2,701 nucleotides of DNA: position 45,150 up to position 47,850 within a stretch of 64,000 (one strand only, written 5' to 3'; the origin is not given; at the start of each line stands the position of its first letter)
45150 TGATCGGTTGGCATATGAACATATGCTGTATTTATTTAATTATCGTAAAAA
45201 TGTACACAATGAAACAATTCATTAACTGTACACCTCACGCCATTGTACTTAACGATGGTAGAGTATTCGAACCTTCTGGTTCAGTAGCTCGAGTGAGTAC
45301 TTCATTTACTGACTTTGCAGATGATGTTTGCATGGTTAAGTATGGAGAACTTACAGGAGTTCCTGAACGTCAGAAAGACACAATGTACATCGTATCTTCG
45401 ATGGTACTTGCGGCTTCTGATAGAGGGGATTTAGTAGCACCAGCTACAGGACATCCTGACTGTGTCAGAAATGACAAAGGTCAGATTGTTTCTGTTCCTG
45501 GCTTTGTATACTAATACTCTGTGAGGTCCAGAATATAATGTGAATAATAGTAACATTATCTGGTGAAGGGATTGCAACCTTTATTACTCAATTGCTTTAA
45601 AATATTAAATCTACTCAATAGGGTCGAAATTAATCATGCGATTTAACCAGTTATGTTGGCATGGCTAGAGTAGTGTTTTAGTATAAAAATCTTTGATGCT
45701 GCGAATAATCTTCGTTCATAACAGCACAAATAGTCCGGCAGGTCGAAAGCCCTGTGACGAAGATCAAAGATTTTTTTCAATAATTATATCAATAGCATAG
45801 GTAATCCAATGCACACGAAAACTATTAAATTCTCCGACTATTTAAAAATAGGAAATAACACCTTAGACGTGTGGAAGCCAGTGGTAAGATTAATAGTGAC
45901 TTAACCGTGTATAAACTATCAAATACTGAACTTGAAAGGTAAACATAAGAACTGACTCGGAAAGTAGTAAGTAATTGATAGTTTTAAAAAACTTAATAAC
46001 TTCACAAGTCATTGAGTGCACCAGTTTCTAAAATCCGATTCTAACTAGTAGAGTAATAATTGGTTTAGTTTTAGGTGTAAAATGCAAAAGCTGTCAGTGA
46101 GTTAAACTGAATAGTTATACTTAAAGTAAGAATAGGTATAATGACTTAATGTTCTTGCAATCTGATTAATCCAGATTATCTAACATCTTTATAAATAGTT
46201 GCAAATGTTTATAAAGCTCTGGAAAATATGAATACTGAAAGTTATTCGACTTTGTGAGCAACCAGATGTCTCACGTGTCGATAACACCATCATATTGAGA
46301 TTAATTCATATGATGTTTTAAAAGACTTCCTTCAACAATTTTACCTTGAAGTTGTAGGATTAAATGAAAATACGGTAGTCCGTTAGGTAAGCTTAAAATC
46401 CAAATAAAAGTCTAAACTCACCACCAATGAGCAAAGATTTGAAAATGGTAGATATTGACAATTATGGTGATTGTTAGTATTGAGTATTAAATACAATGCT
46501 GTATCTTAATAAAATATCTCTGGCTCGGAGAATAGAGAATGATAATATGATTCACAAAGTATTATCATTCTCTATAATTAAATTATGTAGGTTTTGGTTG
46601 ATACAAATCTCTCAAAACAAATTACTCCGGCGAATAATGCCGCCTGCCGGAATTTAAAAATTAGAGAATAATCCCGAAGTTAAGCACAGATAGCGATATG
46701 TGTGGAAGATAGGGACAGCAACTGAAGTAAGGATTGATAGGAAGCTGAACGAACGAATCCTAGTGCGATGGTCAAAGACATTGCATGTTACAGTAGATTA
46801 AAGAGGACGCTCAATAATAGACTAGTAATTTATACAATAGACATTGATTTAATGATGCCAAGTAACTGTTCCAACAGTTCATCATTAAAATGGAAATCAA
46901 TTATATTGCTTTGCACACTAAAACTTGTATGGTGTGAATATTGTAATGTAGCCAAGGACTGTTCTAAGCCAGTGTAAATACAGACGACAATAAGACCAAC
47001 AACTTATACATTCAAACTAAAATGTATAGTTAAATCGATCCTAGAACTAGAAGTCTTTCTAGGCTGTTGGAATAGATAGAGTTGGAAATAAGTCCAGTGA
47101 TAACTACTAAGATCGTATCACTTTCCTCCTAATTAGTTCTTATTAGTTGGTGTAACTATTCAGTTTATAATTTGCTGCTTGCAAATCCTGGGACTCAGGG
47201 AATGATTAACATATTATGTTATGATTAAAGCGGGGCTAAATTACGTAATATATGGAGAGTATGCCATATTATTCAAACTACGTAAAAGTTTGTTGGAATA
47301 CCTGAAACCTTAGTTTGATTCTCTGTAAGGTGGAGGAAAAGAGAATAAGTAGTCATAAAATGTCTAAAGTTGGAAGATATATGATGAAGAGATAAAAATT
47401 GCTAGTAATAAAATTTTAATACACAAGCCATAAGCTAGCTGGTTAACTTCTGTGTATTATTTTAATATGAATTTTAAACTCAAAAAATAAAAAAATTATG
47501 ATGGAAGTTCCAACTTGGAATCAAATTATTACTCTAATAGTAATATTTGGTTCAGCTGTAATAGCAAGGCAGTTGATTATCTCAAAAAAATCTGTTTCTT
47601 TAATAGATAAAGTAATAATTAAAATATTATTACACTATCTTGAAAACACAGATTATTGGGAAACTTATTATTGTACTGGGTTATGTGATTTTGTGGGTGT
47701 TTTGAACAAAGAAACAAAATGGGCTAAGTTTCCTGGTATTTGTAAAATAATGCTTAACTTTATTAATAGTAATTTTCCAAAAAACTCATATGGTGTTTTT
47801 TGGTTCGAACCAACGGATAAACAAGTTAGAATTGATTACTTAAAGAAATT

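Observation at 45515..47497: Two kilobases without any ORF, packed with long perfect hairpins: candidate giant structured RNA locus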

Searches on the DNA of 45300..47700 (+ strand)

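Call 4: search_rna_families(source=window, start=45300, end=47700, threshold=evalue, max_evalue=10)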
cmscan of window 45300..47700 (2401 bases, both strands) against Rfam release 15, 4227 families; matches with E-value up to 10: 8.
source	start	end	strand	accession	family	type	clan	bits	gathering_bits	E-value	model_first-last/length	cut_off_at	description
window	46940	46991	+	RF03160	twister-P1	Gene; ribozyme;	CL00120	43.8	67.2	8.3e-08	1-68/68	no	type-P1 twister ribozyme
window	46554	46663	-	RF02958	drum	Gene; sRNA;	-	28.1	43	0.012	1-112/112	no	drum RNA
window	47368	47433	+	RF01183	SNORD19B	Gene; snRNA; snoRNA; CD-box;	CL00048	22.7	50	1.9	1-84/84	no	Small nucleolar RNA SNORD19B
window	45371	45479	+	RF00176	Tombus_3_IV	Cis-reg;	-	19.5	33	0.48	1-92/92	no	Tombusvirus 3' UTR region IV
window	46532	46575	+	RF03594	mir-3817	Gene; miRNA;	-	17.8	90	5.3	23-67/89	no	mir-3817 microRNA precursor family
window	45455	45476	+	RF01114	TMV_UPD-PK1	Cis-reg;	-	17.6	33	4.4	1-22/22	no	Pseudoknot of upstream pseudoknot domain (UPD) of the 3'UTR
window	45453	45564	+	RF03022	Phage_DGR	Gene; sRNA;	-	17.6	50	4.9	1-127/127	no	Bacteriophage Diversity-Generating Retroelement RNA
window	45672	45727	-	RF01423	snoR117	Gene; snRNA; snoRNA; CD-box;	-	15.8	42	8.2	1-80/80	no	small nucleolar RNA snoR117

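Call 5: search_dna_similar(query=window:45515-47497:+, collection=phages, mode=distant, max_rows=40)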
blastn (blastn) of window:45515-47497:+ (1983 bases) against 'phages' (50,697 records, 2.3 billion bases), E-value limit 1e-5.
Records with a match: 13; places in all: 13; records where one place covers at least 80% of the query: 0.
Best place of each record, by identity: 90-95% 12; 80-90% 1.
By first word of the organism name: uncultured 12; Bacteriophage 1.
By host as written in the record: - 13.
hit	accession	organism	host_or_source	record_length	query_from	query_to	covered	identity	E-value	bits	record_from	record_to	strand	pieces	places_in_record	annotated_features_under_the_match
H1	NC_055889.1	uncultured phage cr53_1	human feces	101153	468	515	2%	91.7%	4e-9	70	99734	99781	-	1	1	none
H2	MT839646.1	Bacteriophage sp.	human fecal samples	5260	469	515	2%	87.2%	8e-6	59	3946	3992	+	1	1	record has no annotation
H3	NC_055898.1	uncultured phage cr115_1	human feces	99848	471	515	2%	91.1%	2e-7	64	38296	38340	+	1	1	none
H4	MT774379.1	uncultured phage cr118_1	human feces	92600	472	515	2%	90.9%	6e-7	63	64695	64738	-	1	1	none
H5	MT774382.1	uncultured phage cr10_1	human feces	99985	472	515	2%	90.9%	6e-7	63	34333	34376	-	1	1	none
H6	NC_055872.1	uncultured phage cr118_1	human feces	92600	472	515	2%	90.9%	6e-7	63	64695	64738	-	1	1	none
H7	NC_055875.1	uncultured phage cr10_1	human feces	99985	472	515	2%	90.9%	6e-7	63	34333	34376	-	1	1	none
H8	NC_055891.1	uncultured phage cr60_1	human feces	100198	472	515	2%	90.9%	6e-7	63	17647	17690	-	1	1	none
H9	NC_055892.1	uncultured phage cr109_1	human feces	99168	472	515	2%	90.9%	6e-7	63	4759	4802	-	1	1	none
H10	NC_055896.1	uncultured phage cr113_1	human feces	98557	472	515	2%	90.9%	6e-7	63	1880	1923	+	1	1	none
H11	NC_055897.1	uncultured phage cr114_1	human feces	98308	472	515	2%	90.9%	6e-7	63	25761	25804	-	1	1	none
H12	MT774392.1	uncultured phage cr128_1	human feces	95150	473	515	2%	90.7%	2e-6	61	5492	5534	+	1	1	none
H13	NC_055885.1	uncultured phage cr128_1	human feces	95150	473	515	2%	90.7%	2e-6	61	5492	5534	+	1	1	none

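Call 7: search_rna_families(source=window, start=46850, end=47100, threshold=evalue, max_evalue=1, show_alignments=3)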
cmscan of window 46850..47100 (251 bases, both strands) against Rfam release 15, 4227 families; matches with E-value up to 1: 1.
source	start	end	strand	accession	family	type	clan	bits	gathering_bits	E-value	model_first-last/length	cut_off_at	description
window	46940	46991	+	RF03160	twister-P1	Gene; ribozyme;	CL00120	43.8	67.2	8.7e-09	1-68/68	no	type-P1 twister ribozyme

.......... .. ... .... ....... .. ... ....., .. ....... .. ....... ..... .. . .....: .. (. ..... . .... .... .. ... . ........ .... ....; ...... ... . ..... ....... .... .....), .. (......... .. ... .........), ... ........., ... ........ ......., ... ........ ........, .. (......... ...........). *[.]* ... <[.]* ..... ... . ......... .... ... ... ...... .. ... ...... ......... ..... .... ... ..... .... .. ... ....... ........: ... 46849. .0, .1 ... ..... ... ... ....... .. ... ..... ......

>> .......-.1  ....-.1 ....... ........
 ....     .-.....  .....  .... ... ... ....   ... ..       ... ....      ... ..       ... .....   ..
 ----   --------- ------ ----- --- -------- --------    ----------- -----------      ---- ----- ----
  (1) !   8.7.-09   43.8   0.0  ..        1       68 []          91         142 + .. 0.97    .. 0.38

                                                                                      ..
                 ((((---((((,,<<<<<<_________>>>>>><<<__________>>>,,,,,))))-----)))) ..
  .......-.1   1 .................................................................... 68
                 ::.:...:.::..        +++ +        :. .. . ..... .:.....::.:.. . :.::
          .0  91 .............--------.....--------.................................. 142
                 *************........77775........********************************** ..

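Call 24: get_annotated_region(hit=H1, flank=4000)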
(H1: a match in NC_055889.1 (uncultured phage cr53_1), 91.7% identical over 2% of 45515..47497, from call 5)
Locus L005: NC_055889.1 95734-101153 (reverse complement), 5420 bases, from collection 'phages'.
description: CrAssphage cr53_1, complete genome.
organism: uncultured phage cr53_1 (NCBI taxid 2772080)
taxonomy: Viruses; Duplodnaviria; Heunggongvirae; Uroviricota; Caudoviricetes; Crassvirales; Suoliviridae; Loutivirinae; Blohavirus; Blohavirus americanus
host: -; source: human feces; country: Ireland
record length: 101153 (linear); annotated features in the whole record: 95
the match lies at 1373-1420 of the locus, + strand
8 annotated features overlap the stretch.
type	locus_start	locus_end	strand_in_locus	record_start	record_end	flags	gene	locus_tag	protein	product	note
CDS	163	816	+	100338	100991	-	-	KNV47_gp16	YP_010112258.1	hypothetical protein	gp_67300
CDS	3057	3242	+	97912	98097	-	-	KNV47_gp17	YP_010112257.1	hypothetical protein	gp_67299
tRNA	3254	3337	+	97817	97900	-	-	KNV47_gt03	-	tRNA-Leu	-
CDS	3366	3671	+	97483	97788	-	-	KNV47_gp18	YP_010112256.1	hypothetical protein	gp_67297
CDS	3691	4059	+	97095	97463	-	-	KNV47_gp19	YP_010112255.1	hypothetical protein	gp_67296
CDS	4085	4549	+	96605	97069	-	-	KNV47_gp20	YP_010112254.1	shock protein B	gp_67295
CDS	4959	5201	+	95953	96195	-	-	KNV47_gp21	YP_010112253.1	hypothetical protein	gp_67294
CDS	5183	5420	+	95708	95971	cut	-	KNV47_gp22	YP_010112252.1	hypothetical protein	gp_67293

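Call 25: get_annotated_region(hit=H3, flank=4000)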
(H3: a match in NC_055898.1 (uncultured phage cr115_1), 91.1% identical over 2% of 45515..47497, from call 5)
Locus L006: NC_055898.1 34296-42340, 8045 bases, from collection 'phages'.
description: CrAssphage cr115_1, complete genome.
organism: uncultured phage cr115_1 (NCBI taxid 2772089)
taxonomy: Viruses; Duplodnaviria; Heunggongvirae; Uroviricota; Caudoviricetes; Crassvirales; Suoliviridae; Uncouvirinae; Birpovirus; Birpovirus hiberniae
host: -; source: human feces; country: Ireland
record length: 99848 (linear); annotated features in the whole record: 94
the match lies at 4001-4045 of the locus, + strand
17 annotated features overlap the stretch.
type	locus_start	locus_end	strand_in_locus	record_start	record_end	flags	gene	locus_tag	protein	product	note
CDS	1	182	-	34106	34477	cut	-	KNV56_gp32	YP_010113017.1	transcriptional regulator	gp_76944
CDS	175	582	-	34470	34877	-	-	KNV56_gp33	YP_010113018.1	hypothetical protein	gp_76945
CDS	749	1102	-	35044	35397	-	-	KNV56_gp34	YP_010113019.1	putative chaperonin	gp_76946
CDS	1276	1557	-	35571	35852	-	-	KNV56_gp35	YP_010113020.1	hypothetical protein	gp_76947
CDS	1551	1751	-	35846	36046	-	-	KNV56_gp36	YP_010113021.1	hypothetical protein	gp_76948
CDS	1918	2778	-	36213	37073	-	-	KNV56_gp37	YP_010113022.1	thymidylate synthase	gp_76949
CDS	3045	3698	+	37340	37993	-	-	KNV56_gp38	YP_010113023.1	hypothetical protein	gp_76950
tRNA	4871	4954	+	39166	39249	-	-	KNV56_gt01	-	tRNA-Leu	-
CDS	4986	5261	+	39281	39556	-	-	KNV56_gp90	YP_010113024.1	hypothetical protein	gp_76952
CDS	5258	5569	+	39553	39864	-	-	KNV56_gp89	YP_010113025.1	hypothetical protein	gp_76953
CDS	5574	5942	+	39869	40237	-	-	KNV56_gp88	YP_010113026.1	hypothetical protein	gp_76954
CDS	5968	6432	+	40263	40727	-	-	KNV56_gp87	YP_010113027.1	shock protein B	gp_76955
CDS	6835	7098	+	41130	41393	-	-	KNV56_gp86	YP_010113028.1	hypothetical protein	gp_76956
CDS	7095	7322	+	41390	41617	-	-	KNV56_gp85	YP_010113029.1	hypothetical protein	gp_76957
CDS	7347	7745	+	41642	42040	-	-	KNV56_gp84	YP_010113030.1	hypothetical protein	gp_76958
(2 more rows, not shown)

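Call 26: get_annotated_region(hit=H4, flank=4000)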
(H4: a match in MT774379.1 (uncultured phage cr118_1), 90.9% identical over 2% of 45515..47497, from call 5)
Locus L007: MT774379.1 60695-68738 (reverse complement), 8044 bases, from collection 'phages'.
description: Uncultured phage cr118_1, complete genome.
organism: uncultured phage cr118_1 (NCBI taxid 2772063)
taxonomy: Viruses; Duplodnaviria; Heunggongvirae; Uroviricota; Caudoviricetes; Crassvirales; Suoliviridae; Uncouvirinae; Besingivirus; Besingivirus coli
host: -; source: human feces; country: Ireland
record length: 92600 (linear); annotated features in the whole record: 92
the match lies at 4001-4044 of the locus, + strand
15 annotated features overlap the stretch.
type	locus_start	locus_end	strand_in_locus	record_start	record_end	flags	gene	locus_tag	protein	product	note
CDS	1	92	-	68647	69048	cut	-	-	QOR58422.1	hypothetical protein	gp_13877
CDS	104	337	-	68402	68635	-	-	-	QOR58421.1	hypothetical protein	gp_13876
CDS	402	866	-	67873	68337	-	-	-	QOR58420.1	ribonuclease HI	gp_13875; ribonuclease HI [Escherichia phage PBECO4]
CDS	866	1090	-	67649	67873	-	-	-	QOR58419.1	hypothetical protein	gp_13874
CDS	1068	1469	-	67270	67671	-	-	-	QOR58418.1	putative chaperonin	gp_13873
CDS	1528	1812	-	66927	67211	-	-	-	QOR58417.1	hypothetical protein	gp_13872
CDS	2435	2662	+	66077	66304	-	-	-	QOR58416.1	hypothetical protein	gp_13871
CDS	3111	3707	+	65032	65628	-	-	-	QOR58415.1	hypothetical protein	gp_13870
CDS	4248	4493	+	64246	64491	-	-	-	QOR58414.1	hypothetical protein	gp_13869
CDS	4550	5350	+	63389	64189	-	-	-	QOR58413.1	hypothetical protein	gp_13868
CDS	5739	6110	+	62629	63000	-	-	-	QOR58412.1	hypothetical protein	gp_13867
CDS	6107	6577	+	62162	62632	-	-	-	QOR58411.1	hypothetical protein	gp_13866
CDS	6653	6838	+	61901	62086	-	-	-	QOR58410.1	hypothetical protein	gp_13865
CDS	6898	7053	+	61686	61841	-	-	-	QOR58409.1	hypothetical protein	gp_13864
CDS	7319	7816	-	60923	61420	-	-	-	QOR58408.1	hypothetical protein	gp_13863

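Call 35: search_rna_families(source=window, start=46450, end=46760, threshold=evalue, max_evalue=1, show_alignments=3)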
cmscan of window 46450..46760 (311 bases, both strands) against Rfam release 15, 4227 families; matches with E-value up to 1: 4.
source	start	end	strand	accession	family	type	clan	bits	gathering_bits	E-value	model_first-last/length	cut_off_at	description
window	46554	46663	-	RF02958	drum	Gene; sRNA;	-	28.1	43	0.0015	1-112/112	no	drum RNA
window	46531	46577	-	RF04347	Plastid-ccsA-ndhD-2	Cis-reg;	-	18.4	51.5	0.44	1-53/53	no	Plastid-ccsA-ndhD-2 3UTR RNA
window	46532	46575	+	RF03594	mir-3817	Gene; miRNA;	-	17.8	90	0.68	23-67/89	no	mir-3817 microRNA precursor family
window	46496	46518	+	RF02171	RFPL3-AS1_1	Gene; lncRNA;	-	12.9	70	0.74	66-88/88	no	RFPL3 antisense RNA 1 conserved region 1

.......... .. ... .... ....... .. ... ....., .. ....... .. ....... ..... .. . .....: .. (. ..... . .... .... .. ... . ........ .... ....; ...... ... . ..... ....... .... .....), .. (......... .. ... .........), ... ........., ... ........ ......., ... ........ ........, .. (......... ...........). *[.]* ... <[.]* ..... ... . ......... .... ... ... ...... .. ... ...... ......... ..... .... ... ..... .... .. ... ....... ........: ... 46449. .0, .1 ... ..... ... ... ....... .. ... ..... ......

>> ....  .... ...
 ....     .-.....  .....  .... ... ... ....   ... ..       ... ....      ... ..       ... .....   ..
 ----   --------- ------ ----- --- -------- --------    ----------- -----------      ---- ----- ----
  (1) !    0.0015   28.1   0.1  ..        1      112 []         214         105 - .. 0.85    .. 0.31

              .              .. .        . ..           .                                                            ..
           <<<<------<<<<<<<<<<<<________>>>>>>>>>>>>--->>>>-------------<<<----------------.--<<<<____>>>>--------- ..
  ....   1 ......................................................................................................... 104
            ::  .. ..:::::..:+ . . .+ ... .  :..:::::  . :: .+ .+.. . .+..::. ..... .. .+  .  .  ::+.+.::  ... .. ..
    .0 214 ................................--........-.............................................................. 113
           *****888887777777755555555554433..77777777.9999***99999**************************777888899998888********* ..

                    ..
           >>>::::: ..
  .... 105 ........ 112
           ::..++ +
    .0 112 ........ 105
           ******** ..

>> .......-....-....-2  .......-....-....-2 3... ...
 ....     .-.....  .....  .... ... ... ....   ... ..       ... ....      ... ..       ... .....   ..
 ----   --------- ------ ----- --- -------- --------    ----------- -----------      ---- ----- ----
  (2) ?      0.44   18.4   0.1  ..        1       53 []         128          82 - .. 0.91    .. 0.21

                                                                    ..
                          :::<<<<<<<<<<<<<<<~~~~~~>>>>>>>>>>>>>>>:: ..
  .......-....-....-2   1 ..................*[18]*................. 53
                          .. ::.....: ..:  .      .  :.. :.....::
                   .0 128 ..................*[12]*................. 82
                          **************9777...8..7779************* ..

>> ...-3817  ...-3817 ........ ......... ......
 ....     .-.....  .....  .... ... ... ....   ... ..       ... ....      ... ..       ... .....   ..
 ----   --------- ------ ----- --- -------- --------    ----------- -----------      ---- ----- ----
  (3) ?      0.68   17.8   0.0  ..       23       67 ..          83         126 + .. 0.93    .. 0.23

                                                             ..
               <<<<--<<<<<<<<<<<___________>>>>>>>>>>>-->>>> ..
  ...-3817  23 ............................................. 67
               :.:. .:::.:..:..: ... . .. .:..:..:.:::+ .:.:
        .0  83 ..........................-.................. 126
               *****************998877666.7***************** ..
